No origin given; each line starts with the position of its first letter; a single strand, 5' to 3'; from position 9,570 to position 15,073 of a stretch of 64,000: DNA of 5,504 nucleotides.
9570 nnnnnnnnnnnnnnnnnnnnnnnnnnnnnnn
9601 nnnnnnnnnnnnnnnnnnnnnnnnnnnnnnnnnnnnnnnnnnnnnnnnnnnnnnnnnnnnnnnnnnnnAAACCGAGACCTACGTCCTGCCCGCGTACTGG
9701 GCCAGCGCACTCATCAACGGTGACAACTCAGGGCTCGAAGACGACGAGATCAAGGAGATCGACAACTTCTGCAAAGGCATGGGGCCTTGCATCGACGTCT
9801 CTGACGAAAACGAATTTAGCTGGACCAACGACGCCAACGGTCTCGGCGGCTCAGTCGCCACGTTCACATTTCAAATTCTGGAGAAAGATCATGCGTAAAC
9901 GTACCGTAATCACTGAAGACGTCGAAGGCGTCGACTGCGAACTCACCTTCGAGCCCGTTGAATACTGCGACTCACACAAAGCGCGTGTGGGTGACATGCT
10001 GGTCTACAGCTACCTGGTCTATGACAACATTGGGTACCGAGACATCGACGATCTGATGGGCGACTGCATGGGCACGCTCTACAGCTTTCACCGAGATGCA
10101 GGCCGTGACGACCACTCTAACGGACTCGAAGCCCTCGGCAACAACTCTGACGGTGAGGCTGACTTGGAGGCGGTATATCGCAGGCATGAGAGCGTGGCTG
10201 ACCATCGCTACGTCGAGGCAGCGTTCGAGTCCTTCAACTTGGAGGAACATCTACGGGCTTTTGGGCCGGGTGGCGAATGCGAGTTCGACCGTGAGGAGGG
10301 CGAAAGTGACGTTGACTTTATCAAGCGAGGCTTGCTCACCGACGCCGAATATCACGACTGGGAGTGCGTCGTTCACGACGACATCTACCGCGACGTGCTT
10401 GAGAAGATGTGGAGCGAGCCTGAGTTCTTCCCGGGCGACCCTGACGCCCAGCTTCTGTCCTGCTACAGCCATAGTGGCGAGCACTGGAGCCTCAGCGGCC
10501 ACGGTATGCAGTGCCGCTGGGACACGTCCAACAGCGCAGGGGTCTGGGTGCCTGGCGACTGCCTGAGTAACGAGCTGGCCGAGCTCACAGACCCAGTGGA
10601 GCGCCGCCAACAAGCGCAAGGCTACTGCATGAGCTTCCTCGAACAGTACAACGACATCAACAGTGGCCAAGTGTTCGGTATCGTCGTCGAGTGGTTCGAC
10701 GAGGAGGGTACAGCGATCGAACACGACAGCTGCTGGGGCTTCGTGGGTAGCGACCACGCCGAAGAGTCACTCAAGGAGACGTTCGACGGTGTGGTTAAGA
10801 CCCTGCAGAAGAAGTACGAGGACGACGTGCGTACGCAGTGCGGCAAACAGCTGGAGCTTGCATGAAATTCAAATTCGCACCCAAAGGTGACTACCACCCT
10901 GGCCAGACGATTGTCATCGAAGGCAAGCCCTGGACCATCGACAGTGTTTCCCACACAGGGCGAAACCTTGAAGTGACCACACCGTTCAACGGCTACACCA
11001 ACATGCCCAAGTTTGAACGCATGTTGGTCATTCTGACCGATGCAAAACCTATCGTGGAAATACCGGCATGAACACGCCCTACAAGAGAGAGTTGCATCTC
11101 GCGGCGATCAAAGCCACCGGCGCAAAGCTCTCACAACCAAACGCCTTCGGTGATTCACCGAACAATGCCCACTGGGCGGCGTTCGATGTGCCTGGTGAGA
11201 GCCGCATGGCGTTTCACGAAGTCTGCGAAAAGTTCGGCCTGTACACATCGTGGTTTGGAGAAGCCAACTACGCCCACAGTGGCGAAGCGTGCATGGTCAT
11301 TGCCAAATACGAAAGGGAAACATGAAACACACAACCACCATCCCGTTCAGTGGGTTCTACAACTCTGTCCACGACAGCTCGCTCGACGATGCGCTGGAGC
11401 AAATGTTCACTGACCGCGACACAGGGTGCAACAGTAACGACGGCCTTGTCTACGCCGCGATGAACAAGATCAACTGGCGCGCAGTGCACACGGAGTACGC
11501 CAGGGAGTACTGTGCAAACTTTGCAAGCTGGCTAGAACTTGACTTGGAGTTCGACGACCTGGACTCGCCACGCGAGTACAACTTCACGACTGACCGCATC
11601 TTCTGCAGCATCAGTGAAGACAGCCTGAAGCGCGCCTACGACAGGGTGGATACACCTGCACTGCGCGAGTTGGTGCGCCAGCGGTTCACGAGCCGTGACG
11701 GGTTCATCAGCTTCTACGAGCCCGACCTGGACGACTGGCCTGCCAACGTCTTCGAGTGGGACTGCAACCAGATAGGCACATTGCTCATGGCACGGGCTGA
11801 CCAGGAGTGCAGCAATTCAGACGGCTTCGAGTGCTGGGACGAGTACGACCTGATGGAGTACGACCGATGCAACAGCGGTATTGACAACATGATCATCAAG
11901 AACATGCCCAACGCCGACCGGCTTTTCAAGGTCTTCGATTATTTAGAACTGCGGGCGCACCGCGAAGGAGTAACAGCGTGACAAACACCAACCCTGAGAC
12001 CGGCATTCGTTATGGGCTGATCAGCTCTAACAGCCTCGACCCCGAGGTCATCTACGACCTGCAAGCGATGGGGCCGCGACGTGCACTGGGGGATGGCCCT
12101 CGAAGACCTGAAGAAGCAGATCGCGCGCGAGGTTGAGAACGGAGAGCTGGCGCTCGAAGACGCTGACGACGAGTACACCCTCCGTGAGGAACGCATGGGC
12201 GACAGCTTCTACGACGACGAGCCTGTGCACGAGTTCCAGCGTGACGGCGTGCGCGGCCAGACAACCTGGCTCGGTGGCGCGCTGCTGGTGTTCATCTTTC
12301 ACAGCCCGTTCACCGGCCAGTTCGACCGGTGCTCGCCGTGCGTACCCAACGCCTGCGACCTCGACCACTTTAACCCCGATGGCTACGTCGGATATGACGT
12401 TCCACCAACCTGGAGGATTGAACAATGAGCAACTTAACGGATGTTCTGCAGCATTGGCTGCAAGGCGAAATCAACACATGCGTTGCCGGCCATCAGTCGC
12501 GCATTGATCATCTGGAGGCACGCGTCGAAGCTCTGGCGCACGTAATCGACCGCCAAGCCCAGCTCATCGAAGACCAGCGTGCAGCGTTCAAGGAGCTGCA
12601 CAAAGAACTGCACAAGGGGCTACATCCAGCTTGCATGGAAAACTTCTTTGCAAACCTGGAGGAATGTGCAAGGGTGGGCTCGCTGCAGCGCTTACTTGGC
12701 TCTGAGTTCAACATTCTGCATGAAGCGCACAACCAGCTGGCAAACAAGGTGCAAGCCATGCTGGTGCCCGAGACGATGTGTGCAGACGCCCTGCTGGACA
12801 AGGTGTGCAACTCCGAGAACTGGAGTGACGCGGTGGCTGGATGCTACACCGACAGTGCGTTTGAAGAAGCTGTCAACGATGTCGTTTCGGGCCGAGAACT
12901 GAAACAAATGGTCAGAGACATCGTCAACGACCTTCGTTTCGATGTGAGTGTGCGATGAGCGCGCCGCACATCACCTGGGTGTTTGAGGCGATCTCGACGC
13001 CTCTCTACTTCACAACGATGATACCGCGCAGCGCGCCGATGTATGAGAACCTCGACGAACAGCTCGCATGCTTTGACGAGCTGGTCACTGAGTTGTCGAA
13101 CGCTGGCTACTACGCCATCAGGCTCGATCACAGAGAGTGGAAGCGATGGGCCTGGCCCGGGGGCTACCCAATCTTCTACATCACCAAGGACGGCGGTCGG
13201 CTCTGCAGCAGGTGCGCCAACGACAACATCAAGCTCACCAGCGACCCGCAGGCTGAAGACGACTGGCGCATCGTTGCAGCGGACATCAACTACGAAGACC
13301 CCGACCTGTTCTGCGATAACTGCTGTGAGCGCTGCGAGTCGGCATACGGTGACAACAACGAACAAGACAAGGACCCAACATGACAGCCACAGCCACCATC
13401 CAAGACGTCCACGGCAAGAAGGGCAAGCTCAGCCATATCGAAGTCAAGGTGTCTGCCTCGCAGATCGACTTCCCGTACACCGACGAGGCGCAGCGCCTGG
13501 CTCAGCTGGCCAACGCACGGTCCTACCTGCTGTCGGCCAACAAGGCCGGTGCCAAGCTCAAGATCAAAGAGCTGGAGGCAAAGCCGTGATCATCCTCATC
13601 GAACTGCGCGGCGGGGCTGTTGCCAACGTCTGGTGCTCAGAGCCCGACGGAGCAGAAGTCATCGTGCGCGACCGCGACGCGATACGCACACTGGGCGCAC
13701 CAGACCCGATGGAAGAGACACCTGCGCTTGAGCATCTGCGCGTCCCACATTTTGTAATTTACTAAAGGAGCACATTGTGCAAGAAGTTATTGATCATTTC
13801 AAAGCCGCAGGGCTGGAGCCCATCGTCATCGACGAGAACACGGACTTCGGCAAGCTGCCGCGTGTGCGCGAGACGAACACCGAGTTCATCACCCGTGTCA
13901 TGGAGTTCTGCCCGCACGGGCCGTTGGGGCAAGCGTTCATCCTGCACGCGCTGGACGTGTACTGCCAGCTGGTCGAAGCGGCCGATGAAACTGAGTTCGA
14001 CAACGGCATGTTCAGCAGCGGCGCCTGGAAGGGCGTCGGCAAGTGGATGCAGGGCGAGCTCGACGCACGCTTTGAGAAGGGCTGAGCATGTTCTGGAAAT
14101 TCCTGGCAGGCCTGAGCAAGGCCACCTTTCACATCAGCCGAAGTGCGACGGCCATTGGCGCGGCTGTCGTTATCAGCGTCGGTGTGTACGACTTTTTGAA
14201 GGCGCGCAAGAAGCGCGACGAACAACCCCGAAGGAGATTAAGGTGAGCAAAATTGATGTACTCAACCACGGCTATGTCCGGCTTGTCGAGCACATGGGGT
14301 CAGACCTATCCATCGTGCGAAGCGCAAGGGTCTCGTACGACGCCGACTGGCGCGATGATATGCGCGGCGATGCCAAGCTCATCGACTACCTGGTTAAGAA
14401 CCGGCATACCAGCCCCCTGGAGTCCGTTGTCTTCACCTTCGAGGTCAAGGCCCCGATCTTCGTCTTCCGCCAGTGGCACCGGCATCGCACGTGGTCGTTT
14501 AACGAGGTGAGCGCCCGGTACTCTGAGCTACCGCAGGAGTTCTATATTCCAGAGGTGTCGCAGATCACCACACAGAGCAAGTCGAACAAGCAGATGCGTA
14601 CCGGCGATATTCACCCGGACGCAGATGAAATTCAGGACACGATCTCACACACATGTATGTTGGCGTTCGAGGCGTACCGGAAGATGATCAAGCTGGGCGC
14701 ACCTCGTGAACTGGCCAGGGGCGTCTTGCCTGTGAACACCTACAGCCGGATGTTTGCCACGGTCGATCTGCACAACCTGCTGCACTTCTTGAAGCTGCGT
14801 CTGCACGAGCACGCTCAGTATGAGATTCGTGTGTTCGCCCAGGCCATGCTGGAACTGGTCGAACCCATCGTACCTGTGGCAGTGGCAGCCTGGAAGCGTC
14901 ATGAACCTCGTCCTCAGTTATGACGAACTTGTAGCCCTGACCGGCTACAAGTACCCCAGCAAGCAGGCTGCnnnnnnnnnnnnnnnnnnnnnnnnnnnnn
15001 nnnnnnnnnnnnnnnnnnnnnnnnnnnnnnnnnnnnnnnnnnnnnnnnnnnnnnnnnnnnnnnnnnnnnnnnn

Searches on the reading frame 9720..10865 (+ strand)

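Call 45: search_protein_families(library=phrogs, proteins=[window:9720-10865:+], max_evalue=0.001)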
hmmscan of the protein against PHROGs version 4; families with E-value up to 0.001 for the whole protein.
window:9720-10865:+ (381 aa): 1 family
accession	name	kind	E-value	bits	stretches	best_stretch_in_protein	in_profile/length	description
phrog_6186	-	unknown function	6.5e-07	30.5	1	259-355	116-198/220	-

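Call 60: search_protein_families(library=pfam, proteins=[window:9720-10865:+], max_evalue=0.01)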
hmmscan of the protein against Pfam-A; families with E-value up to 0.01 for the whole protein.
window:9720-10865:+ (381 aa): 0 families

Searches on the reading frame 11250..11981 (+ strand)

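Call 45: search_protein_families(library=phrogs, proteins=[window:11250-11981:+], max_evalue=0.001)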
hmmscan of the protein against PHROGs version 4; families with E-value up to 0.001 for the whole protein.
window:11250-11981:+ (243 aa): 1 family
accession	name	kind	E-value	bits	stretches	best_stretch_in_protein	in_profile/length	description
phrog_37559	-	unknown function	1.3e-06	29.4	1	33-163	10-137/194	-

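Call 60: search_protein_families(library=pfam, proteins=[window:11250-11981:+], max_evalue=0.01)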
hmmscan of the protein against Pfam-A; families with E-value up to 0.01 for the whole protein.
window:11250-11981:+ (243 aa): 0 families

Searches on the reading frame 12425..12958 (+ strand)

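Call 45: search_protein_families(library=phrogs, proteins=[window:12425-12958:+], max_evalue=0.001)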
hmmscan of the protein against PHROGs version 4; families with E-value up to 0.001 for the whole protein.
window:12425-12958:+ (177 aa): 0 families

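Call 60: search_protein_families(library=pfam, proteins=[window:12425-12958:+], max_evalue=0.01)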
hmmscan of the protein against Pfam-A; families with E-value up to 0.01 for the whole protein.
window:12425-12958:+ (177 aa): 1 family
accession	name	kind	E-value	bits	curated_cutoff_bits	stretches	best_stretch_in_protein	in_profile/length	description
PF04102.17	SlyX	-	0.0044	18.1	30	0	25-63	10-48/67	SlyX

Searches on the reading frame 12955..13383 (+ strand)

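Call 46: search_protein_families(library=phrogs, proteins=[window:12955-13383:+], max_evalue=0.001)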
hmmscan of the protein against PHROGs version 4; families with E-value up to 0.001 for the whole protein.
window:12955-13383:+ (142 aa): 2 families
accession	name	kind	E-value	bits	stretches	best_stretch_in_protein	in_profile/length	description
phrog_18452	-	DNA, RNA and nucleotide metabolism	9.1e-17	62.1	1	61-138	17-96/98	DNA ligase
phrog_18238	-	unknown function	5.7e-11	43.4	1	73-134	59-121/122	-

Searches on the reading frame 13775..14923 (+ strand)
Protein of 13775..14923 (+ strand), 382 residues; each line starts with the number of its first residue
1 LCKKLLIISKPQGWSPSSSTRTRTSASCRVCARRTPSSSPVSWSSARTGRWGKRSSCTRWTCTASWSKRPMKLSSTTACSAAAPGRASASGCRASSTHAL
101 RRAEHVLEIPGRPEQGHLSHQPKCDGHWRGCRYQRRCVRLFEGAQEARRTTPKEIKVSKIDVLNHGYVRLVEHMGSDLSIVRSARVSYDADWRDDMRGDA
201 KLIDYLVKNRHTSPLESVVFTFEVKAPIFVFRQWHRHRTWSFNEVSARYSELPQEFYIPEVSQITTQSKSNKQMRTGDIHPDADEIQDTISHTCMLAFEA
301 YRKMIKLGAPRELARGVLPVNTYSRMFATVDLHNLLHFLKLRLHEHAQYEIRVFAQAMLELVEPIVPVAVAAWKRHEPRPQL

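Call 46: search_protein_families(library=phrogs, proteins=[window:13775-14923:+], max_evalue=0.001)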
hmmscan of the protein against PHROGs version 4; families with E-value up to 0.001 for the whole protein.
window:13775-14923:+ (382 aa): 4 families
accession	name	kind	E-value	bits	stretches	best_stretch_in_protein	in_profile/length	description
phrog_85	-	DNA, RNA and nucleotide metabolism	1.2e-69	236.8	1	149-377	365-587/866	thymidylate synthase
phrog_10644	-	DNA, RNA and nucleotide metabolism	5.1e-19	69.9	1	228-363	9-145/160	thymidylate synthase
phrog_28804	-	DNA, RNA and nucleotide metabolism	1.3e-08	36.1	1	298-375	11-87/91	thymidylate synthase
phrog_22708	-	DNA, RNA and nucleotide metabolism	2.9e-05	24.6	1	177-253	49-127/242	thymidylate synthase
